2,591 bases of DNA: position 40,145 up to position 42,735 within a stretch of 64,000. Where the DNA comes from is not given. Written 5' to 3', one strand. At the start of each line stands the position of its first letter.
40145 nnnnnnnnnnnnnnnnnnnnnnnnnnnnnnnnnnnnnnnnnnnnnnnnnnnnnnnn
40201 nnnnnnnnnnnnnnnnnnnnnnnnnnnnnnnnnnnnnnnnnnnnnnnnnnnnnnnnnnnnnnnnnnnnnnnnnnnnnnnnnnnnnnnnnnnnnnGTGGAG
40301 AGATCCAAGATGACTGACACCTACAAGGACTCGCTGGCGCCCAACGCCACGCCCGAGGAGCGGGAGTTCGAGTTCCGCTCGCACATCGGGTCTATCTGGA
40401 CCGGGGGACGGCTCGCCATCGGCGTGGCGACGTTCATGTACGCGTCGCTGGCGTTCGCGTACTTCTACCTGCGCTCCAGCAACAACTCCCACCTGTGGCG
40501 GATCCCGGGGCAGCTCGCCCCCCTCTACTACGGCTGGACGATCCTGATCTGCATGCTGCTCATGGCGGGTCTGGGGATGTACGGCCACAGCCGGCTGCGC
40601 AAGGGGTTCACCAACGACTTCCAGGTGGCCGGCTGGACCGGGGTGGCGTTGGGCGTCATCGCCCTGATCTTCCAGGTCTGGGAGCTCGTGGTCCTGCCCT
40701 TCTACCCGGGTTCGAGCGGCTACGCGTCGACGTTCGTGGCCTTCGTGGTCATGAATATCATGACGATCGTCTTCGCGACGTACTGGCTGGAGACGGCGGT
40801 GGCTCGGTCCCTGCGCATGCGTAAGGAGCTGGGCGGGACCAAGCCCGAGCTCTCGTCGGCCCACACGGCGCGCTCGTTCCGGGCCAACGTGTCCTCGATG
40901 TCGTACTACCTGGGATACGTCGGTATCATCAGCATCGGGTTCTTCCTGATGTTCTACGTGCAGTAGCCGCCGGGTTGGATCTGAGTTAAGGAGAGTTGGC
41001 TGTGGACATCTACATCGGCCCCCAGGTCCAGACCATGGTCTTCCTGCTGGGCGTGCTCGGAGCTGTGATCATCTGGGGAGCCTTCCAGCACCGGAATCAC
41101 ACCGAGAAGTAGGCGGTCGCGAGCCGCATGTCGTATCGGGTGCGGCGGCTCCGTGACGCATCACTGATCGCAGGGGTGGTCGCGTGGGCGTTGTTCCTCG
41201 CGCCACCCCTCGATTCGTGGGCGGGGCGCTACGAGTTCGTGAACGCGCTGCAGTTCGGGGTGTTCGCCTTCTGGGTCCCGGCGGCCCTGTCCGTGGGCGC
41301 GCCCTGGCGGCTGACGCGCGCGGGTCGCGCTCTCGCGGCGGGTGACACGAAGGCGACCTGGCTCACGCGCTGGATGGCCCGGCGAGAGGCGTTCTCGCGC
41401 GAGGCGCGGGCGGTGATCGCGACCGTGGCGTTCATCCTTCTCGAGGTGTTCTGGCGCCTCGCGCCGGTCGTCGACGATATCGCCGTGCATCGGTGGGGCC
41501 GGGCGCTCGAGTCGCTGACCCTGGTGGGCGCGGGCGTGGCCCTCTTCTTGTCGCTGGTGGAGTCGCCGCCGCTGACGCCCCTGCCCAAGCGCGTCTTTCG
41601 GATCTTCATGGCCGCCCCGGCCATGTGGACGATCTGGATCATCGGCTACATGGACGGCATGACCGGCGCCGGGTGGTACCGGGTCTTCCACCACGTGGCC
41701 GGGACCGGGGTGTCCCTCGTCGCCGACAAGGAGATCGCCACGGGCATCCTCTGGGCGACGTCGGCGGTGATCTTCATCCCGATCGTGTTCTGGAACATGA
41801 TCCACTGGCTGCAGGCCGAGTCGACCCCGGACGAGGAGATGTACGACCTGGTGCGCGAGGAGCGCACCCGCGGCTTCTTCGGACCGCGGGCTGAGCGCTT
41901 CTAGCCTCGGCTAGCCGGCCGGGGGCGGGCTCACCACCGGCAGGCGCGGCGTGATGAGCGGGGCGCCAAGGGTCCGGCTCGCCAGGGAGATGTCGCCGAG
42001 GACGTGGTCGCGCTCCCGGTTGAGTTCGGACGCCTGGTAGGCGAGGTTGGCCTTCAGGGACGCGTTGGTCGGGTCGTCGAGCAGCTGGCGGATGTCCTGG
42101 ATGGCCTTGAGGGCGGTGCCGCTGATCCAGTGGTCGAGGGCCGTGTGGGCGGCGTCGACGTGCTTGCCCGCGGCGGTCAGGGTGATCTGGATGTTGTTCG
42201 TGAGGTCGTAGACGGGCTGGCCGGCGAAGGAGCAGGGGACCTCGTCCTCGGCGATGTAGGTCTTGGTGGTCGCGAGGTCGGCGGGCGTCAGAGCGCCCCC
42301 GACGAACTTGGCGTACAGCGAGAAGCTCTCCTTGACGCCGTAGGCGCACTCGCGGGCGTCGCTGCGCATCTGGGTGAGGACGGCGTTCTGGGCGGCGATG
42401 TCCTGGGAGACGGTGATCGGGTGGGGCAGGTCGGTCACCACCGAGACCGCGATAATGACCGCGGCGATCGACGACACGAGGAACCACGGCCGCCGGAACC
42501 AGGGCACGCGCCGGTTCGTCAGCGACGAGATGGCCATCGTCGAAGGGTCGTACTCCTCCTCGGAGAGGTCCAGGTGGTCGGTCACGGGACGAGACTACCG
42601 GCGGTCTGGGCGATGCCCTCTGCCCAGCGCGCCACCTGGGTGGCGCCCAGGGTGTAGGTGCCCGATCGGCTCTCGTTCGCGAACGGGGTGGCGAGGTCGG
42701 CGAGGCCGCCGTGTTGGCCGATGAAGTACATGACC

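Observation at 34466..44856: Self-contained heme-copper oxidase island with every copper-maturation component duplicated and several unassigned membrane ORFs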

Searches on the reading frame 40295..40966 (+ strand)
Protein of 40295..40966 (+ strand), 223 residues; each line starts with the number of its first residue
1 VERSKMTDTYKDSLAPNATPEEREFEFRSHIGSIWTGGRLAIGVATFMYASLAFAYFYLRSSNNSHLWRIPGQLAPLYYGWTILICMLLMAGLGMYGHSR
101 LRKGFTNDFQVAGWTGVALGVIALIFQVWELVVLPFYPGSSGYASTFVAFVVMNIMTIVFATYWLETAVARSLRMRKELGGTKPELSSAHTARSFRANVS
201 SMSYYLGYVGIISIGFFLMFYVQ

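Call 5: search_protein_families(library=pfam, max_evalue=0.01, proteins=[window:40295-40966:+])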
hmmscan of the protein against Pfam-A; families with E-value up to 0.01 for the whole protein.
window:40295-40966:+ (223 aa): 0 families

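Call 6: search_protein_families(library=ncbifam, max_evalue=0.01, proteins=[window:40295-40966:+])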
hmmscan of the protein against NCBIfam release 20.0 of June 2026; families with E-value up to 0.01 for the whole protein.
window:40295-40966:+ (223 aa): 0 families

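Call 8: search_protein_families(library=pfam, max_evalue=10, proteins=[window:40295-40966:+])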
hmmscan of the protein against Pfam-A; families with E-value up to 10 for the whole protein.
window:40295-40966:+ (223 aa): 2 families
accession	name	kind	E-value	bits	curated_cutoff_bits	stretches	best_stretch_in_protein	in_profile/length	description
PF06703.16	SPC25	-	0.68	10.1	24.3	0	36-64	26-54/159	Microsomal signal peptidase 25 kDa subunit (SPC25)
PF01529.25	DHHC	-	8.1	7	28.7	0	145-220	49-115/133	DHHC palmitoyltransferase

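Call 26: search_solved_structures(query=A2, max_evalue=10, show_alignments=2)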
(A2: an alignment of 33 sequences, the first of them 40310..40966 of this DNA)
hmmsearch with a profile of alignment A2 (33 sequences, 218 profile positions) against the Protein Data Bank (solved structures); distinct sequences matched with E-value up to 10: 2.
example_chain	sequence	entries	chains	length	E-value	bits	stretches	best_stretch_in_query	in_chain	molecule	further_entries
5byo_A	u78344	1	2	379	1.2e-05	28.2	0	126-190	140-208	dTor_12x31L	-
4yxz_A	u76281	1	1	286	0.00013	24.8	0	126-190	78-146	dTor_9x31L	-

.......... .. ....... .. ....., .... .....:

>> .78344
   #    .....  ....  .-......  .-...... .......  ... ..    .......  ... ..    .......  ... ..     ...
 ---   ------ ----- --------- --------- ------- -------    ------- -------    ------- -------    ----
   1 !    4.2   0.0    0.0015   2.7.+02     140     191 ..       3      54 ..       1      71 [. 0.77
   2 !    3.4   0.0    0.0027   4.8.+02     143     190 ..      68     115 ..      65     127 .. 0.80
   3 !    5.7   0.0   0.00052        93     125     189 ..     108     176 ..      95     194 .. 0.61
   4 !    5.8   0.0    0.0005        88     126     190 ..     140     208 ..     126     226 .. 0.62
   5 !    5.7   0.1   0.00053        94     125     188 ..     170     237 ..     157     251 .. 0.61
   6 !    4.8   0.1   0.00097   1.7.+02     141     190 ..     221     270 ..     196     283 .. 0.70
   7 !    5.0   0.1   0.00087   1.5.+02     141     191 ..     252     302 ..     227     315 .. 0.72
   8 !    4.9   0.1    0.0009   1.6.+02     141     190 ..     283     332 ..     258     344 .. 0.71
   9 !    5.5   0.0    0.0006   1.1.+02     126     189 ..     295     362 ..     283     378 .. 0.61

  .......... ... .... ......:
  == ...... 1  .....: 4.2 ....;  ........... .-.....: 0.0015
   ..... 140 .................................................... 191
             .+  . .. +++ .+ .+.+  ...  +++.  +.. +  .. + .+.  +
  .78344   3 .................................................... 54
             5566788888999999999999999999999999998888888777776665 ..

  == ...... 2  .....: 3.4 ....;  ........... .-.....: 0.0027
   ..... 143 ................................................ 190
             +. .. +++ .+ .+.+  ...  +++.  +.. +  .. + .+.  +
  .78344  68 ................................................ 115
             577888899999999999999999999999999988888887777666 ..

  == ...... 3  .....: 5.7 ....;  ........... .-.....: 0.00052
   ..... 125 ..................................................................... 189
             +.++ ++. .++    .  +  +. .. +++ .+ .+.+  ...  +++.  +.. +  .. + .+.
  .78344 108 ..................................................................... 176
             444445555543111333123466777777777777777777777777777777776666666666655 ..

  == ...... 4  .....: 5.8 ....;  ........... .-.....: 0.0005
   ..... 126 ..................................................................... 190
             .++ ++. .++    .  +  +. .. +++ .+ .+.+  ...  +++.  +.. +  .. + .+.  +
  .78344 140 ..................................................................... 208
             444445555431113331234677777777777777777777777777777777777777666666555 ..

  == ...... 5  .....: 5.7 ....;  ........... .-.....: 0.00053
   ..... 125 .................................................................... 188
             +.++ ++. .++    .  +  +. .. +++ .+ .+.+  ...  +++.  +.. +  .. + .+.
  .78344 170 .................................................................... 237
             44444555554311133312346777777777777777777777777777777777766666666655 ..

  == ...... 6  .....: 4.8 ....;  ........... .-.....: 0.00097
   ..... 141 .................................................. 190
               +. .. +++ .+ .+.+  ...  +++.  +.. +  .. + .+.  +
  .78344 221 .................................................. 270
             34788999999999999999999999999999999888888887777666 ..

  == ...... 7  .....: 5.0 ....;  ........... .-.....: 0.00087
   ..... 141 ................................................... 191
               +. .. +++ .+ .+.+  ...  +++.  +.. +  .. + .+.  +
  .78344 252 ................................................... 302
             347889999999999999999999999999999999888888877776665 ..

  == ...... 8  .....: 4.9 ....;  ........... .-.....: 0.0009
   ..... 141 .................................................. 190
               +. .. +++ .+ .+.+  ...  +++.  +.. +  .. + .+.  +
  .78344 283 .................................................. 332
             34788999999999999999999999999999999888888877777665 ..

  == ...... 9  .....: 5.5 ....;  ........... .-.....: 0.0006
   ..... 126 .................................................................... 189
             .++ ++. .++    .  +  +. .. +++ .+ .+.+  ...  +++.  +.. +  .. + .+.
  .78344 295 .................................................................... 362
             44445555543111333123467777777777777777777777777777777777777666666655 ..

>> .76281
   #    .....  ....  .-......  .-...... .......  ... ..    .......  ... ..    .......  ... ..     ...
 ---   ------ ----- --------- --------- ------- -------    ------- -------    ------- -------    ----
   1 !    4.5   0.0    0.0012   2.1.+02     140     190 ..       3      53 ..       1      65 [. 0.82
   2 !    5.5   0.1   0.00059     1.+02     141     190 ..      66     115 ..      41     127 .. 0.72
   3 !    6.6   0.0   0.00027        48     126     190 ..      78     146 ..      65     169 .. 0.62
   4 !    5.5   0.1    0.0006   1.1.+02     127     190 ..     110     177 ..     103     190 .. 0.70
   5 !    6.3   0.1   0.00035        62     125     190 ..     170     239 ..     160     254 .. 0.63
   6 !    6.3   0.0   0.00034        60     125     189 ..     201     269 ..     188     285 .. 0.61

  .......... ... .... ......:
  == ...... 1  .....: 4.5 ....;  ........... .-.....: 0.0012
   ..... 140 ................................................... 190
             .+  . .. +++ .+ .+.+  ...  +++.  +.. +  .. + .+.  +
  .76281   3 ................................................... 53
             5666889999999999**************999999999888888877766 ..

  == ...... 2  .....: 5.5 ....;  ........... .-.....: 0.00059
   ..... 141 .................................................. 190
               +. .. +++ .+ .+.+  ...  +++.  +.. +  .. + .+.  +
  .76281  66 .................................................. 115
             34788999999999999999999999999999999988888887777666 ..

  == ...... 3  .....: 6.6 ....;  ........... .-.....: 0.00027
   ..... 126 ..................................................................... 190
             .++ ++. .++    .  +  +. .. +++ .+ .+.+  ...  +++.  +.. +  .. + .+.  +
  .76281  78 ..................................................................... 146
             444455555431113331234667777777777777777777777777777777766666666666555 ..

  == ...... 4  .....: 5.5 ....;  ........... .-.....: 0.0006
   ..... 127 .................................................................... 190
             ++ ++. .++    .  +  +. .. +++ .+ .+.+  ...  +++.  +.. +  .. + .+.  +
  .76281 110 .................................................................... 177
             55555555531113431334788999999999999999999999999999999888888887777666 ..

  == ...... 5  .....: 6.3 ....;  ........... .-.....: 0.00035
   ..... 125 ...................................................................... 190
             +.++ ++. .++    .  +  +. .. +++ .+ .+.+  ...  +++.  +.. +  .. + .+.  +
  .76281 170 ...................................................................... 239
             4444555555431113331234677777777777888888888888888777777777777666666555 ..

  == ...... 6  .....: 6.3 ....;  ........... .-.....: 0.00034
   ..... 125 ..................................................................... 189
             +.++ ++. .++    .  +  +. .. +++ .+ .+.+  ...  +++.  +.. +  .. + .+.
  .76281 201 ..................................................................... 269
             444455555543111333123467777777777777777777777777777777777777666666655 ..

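Call 46: search_protein_families(library=pfam, alignment_id=A2, max_evalue=5)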
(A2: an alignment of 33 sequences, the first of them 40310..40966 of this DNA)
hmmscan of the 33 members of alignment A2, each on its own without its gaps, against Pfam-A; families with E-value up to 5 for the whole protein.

A. member 1, window:40310-40966:+ (218 aa): 1 family
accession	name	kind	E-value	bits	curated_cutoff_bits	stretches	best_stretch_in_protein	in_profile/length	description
PF06703.16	SPC25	-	0.86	9.8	24.3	0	31-59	26-54/159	Microsomal signal peptidase 25 kDa subunit (SPC25)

B. families by the number of members that match (of 33 scanned): 15 families
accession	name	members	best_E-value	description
PF00902.23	TatC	11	0.0056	Sec-independent protein translocase protein (TatC)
PF07332.16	Phage_holin_3_6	6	0.014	Putative Actinobacterial Holin-X, holin superfamily III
PF05767.17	Pox_A14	5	0.061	Poxvirus virion envelope protein A14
PF06703.16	SPC25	4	0.41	Microsomal signal peptidase 25 kDa subunit (SPC25)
PF11188.13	DUF2975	2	2.6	Protein of unknown function (DUF2975)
PF13850.11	ERGIC_N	2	4.5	Endoplasmic Reticulum-Golgi Intermediate Compartment (ERGIC)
PF21630.2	Q4D059-like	1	0.081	Hypothetical protein Q4D059-like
PF07331.16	TctB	1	0.12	Tripartite tricarboxylate transporter TctB family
PF19744.4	DUF6232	1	0.19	Family of unknown function (DUF6232)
PF14015.11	DUF4231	1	0.95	Protein of unknown function (DUF4231)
PF25392.1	MS_channel_TM1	1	1.1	Mechanosensitive ion channel, transmembrane helix 1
PF19529.4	DUF6057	1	1.2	Family of unknown function (DUF6057)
PF13664.11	DUF4149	1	1.5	Domain of unknown function (DUF4149)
PF03707.21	MHYT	1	3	Bacterial signalling protein N terminal repeat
PF01529.25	DHHC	1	4.9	DHHC palmitoyltransferase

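Call 65: find_homologous_proteins(query=window:40310-40966:+, max_evalue=0.001)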
Query window:40310-40966:+ (218 aa): 1021 proteins with E <= 0.001 among 2146 candidates; the best 120 are listed.
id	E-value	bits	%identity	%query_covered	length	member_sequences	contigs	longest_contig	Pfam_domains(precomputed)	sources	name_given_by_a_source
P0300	6.5e-137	472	96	100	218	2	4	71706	-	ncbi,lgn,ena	-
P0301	1.4e-120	419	82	100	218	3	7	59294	-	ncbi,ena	-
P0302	3.3e-119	414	83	100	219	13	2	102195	-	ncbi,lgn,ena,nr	ncbi:MAG TPA: hypothetical protein VFN59_03040 [Acidimicrobiales bacterium]|nr:hypothetical protein 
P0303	1.1e-115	403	80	100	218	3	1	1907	-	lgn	-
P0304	1.2e-84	301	65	100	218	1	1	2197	-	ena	-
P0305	1.1e-83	298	64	100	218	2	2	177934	-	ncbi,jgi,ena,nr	ncbi:MAG TPA: hypothetical protein VMV53_01540 [Acidimicrobiales bacterium]|nr:hypothetical protein 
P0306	1.0e-82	295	64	100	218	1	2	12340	-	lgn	-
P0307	1.6e-82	294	63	100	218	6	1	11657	-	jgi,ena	-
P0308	1.6e-82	294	61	100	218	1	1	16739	-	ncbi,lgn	-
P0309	2.0e-82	294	62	100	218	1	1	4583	-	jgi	jgi:heme/copper-type cytochrome/quinol oxidase subunit 3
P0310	5.8e-82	292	62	100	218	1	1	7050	-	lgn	-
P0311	7.6e-82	292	62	100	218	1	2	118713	-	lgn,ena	-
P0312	1.9e-81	291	63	100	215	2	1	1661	-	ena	-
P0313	4.3e-81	290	62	100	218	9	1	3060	-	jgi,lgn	jgi:heme/copper-type cytochrome/quinol oxidase subunit 3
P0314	7.5e-81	289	62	100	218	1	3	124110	-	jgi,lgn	jgi:heme/copper-type cytochrome/quinol oxidase subunit 3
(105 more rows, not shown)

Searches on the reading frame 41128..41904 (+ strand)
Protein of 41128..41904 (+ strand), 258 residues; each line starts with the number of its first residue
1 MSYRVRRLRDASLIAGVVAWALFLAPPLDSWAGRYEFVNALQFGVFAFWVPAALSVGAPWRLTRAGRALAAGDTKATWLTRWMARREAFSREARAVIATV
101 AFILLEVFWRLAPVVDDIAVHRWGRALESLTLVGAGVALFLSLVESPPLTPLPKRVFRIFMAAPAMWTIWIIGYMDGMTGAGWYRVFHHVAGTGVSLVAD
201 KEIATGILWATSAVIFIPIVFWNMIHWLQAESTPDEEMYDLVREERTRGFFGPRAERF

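Call 5: search_protein_families(library=pfam, max_evalue=0.01, proteins=[window:41128-41904:+])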
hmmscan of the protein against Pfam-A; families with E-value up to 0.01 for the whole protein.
window:41128-41904:+ (258 aa): 1 family
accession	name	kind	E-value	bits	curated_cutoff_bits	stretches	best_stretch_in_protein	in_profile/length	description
PF09678.15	Caa3_CtaG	-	1.8e-17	64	27.7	1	6-229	18-236/237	Cytochrome c oxidase caa3 assembly factor (Caa3_CtaG)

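Call 6: search_protein_families(library=ncbifam, max_evalue=0.01, proteins=[window:41128-41904:+])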
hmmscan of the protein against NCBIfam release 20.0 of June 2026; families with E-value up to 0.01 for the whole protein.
window:41128-41904:+ (258 aa): 0 families

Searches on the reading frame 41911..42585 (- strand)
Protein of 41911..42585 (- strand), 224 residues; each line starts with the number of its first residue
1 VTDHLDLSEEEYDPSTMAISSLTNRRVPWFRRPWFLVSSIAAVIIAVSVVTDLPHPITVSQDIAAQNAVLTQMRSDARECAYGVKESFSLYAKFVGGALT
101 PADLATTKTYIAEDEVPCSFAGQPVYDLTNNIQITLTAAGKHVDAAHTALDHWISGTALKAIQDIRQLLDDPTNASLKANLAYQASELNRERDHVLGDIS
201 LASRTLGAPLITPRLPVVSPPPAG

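Call 5: search_protein_families(library=pfam, max_evalue=0.01, proteins=[window:41911-42585:-])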
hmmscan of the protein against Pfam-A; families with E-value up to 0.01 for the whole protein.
window:41911-42585:- (224 aa): 0 families

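Call 6: search_protein_families(library=ncbifam, max_evalue=0.01, proteins=[window:41911-42585:-])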
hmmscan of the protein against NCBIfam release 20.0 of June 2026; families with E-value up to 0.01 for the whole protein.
window:41911-42585:- (224 aa): 0 families

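Call 8: search_protein_families(library=pfam, max_evalue=10, proteins=[window:41911-42585:-])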
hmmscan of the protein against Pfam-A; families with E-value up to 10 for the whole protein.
window:41911-42585:- (224 aa): 2 families
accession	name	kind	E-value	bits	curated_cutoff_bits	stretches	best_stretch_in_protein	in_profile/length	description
PF06197.19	DUF998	-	0.052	13.6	30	1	9-50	18-61/184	Protein of unknown function (DUF998)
PF04213.18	HtaA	-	0.2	12.7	24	1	81-204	5-124/164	Htaa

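Call 43: search_solved_structures(query=A5, max_evalue=1, show_alignments=1)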
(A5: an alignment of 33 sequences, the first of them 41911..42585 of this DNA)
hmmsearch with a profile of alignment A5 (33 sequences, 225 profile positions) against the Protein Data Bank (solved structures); distinct sequences matched with E-value up to 1: 8.
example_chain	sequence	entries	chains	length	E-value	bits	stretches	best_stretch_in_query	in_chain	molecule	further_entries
2lc5_A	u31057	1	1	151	0.14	14.8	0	85-114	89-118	Calmodulin, putative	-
5coc_A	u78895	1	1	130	0.34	13.5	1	62-117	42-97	Immunoglobulin G-binding protein A,Calmodulin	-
7yv9_B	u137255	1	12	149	0.69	12.5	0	85-117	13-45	Calmodulin-1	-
1qs7_A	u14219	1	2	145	0.85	12.2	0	85-117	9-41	CALMODULIN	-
1vrk_A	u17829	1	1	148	0.86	12.2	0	85-117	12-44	CALMODULIN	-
7l8v_A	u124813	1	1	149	0.88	12.2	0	85-117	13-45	Calmodulin-1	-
1qtx_A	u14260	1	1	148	0.88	12.2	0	85-117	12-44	PROTEIN (CALMODULIN)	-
1ahr_A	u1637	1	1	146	0.97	12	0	85-117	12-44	CALMODULIN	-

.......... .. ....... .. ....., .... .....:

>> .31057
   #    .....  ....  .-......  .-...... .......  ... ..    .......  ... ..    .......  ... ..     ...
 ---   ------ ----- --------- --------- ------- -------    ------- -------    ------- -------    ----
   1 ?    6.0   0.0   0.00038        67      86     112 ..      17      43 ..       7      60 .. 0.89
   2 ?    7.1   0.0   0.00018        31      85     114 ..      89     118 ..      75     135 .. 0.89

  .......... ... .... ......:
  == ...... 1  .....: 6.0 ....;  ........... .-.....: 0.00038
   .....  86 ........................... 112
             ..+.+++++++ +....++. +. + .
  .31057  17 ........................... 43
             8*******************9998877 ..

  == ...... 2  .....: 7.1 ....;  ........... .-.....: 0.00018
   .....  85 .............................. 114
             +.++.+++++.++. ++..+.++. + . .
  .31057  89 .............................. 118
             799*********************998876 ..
